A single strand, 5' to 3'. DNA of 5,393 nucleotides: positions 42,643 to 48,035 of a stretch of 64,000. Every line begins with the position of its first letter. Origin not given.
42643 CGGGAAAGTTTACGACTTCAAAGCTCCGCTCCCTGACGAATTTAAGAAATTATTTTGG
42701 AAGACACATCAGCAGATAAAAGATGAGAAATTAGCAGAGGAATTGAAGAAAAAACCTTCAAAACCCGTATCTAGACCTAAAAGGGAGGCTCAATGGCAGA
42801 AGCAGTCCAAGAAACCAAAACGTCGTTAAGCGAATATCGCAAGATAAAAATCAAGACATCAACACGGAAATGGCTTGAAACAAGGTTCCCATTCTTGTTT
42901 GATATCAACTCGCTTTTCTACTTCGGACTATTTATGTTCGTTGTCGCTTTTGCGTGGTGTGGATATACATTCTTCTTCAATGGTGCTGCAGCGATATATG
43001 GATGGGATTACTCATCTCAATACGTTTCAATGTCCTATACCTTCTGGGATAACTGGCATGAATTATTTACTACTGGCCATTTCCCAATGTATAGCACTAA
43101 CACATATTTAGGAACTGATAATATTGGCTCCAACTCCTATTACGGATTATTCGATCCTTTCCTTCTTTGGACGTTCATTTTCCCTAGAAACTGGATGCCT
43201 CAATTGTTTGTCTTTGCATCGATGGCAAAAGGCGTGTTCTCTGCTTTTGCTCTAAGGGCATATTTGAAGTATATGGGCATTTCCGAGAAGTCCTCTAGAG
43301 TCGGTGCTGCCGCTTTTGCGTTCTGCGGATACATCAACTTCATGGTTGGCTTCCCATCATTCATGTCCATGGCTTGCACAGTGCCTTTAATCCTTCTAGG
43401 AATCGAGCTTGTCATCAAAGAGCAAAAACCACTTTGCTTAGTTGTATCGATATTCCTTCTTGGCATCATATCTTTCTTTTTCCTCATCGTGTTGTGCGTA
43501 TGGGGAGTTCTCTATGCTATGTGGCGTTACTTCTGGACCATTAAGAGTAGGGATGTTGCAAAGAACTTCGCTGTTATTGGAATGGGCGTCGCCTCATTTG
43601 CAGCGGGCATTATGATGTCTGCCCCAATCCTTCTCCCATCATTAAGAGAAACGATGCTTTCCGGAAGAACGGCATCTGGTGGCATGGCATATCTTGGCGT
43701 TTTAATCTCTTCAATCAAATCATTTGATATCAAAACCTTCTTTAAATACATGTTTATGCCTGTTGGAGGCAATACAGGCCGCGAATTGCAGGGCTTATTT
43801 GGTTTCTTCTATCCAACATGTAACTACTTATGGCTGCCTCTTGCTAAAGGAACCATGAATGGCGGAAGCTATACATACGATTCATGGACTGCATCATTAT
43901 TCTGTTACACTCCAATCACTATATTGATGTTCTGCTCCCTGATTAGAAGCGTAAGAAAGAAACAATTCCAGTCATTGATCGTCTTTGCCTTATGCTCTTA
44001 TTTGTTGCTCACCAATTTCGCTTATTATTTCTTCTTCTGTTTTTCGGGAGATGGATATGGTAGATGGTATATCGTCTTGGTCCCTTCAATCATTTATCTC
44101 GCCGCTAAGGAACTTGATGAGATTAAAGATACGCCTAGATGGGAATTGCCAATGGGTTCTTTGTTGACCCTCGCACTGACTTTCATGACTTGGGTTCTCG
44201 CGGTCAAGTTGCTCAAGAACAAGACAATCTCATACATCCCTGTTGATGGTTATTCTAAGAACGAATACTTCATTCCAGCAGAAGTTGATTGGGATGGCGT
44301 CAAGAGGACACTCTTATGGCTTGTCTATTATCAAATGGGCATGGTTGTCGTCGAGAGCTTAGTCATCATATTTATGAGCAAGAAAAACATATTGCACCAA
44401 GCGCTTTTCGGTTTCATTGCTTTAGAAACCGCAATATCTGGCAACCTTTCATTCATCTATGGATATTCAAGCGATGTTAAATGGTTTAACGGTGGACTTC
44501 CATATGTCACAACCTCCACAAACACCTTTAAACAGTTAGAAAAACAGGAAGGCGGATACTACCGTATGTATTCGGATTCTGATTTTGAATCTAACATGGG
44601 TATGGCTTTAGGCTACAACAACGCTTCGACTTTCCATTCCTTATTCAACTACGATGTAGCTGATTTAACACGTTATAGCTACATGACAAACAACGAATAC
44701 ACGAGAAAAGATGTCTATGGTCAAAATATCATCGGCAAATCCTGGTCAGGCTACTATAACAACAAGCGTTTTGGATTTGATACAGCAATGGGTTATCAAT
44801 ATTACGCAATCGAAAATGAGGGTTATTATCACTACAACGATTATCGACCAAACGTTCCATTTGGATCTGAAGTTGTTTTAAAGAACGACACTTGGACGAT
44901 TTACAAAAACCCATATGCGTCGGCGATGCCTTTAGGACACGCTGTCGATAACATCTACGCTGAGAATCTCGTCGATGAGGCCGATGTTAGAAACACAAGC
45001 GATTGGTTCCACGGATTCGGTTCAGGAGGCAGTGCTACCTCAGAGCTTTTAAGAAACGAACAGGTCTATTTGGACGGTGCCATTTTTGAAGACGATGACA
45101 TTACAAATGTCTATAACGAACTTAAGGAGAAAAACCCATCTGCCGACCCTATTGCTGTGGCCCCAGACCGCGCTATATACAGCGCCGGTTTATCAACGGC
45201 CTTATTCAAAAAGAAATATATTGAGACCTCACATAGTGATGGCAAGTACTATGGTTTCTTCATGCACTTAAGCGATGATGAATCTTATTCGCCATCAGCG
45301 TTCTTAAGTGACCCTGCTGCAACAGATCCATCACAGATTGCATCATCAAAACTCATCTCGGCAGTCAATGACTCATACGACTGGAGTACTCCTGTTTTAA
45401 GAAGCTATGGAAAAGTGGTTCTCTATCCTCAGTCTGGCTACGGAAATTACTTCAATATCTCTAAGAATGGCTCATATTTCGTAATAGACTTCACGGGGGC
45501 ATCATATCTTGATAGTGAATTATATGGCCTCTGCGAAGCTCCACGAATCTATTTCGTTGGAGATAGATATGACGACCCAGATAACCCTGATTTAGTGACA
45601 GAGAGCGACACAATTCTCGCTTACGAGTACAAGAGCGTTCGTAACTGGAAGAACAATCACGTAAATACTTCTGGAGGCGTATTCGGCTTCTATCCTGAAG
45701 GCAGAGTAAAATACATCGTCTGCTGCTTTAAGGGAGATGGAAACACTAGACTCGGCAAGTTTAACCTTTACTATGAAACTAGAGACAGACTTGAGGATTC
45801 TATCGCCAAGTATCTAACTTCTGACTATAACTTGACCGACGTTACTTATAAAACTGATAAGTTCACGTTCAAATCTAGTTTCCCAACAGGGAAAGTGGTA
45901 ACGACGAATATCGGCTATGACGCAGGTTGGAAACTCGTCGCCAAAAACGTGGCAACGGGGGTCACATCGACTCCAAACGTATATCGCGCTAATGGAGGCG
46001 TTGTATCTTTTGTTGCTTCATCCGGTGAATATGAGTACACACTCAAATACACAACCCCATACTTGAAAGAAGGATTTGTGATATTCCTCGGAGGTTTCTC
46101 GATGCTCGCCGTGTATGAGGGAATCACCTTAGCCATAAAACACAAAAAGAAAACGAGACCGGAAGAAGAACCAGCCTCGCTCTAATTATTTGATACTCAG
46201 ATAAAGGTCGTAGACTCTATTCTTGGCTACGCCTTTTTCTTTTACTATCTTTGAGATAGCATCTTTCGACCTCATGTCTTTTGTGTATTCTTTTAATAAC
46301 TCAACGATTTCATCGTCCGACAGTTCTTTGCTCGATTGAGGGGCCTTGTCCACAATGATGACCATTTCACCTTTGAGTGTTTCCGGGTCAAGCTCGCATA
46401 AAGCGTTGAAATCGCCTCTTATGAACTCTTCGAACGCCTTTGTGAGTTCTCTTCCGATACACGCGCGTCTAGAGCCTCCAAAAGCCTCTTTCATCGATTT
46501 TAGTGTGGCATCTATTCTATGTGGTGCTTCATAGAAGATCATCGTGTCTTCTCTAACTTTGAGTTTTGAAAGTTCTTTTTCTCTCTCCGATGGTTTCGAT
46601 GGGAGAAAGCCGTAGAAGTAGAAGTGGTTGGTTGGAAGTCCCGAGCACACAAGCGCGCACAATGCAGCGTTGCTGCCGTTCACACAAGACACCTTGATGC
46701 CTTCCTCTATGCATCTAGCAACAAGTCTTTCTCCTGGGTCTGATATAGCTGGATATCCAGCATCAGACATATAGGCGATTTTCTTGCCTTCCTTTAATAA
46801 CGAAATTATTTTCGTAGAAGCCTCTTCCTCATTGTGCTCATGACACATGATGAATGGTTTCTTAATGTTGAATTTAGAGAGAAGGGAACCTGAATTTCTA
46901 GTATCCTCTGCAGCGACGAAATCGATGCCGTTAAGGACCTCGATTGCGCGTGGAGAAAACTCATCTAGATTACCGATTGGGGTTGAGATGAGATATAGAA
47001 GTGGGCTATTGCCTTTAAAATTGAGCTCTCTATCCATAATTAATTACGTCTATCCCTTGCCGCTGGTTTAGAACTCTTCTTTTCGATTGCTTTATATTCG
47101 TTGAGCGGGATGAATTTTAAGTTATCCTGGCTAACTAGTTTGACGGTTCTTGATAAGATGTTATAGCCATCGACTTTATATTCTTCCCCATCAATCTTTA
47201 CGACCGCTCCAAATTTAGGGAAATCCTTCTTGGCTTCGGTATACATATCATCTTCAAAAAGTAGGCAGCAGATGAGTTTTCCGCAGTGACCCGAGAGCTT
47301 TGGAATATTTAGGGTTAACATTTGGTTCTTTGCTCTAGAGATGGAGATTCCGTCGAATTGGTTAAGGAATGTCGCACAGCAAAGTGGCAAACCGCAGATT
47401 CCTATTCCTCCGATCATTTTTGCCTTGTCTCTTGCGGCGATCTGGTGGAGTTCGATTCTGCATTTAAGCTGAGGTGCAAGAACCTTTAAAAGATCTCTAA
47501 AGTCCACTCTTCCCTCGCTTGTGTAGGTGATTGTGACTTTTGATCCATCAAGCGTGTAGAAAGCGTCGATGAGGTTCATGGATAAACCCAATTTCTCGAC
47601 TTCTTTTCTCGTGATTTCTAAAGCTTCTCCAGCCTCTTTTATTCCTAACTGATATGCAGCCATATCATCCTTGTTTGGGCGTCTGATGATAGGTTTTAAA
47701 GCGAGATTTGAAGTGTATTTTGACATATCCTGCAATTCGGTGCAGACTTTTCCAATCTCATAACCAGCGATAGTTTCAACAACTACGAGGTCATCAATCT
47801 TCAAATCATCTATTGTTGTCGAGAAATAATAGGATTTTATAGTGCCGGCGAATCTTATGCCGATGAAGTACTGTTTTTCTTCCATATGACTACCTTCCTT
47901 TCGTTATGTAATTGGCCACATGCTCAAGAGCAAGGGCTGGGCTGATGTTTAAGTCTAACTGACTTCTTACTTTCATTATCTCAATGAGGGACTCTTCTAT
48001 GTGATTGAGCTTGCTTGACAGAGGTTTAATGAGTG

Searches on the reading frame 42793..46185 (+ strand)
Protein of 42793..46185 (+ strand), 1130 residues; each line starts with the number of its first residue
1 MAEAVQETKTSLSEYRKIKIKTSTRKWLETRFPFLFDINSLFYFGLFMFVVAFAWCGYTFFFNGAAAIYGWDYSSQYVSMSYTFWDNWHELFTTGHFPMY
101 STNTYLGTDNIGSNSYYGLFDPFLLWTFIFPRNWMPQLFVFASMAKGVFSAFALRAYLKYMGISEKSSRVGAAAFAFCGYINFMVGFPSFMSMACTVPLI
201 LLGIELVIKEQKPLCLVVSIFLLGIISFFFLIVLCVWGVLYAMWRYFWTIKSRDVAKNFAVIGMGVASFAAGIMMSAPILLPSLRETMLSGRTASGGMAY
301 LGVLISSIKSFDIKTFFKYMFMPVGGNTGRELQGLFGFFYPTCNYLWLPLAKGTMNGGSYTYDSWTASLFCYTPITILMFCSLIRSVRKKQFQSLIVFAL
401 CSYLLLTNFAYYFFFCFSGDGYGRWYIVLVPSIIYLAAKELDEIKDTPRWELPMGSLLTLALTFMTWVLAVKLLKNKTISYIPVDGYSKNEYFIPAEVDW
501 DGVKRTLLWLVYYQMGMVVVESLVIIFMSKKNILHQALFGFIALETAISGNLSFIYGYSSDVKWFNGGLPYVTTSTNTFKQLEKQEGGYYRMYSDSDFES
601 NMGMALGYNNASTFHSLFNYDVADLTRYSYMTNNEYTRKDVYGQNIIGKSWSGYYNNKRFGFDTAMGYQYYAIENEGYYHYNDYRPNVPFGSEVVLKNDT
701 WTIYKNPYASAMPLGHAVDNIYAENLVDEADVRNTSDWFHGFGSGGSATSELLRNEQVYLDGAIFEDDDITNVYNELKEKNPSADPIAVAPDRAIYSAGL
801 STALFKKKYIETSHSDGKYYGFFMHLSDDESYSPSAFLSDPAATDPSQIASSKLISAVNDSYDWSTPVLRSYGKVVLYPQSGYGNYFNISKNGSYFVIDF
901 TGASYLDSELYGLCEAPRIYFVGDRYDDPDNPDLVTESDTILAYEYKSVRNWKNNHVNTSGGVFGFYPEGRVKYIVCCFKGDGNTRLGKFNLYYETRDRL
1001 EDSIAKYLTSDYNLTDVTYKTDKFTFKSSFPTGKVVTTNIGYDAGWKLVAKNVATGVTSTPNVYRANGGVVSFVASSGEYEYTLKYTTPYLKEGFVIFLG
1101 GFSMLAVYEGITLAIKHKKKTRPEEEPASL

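Call 19: search_protein_families(library=pfam, proteins=[window:42793-46185:+], max_evalue=0.001)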
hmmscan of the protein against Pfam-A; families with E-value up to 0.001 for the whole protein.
window:42793-46185:+ (1130 aa): 1 family
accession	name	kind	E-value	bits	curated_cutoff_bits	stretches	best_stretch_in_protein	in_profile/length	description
PF09586.16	YfhO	-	5.3e-43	147.9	28.5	3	48-312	6-263/835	Bacterial membrane protein YfhO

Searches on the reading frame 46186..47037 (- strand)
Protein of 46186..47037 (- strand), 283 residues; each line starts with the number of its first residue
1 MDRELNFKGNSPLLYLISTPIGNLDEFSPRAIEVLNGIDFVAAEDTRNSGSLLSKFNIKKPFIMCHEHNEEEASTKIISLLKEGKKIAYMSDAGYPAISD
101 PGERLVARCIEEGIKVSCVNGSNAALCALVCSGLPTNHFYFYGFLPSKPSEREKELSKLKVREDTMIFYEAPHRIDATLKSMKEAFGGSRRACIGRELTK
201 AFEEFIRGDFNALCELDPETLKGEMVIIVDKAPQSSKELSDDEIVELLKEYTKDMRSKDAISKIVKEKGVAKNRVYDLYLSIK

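Call 19: search_protein_families(library=pfam, proteins=[window:46186-47037:-], max_evalue=0.001)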
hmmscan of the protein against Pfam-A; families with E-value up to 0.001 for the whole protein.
window:46186-47037:- (283 aa): 1 family
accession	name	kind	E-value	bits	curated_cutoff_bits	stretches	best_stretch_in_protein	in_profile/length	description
PF00590.25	TP_methylase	-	2.3e-28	100.1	27.8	1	14-210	2-208/212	Tetrapyrrole (Corrin/Porphyrin) Methylases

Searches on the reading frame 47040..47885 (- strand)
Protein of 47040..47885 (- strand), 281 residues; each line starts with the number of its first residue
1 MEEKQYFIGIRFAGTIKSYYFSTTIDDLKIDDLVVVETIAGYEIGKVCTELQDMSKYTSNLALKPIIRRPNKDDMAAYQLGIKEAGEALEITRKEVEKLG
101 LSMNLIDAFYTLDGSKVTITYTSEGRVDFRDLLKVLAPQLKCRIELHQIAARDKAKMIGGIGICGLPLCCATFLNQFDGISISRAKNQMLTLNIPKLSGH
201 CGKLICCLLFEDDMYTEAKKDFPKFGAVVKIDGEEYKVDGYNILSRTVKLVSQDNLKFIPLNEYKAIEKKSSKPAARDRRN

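Call 19: search_protein_families(library=pfam, proteins=[window:47040-47885:-], max_evalue=0.001)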
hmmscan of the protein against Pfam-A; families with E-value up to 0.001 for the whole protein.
window:47040-47885:- (281 aa): 1 family
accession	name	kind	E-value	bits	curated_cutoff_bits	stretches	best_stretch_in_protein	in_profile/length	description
PF04468.17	PSP1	-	2.5e-25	89.1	27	1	64-149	1-86/86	PSP1 C-terminal conserved region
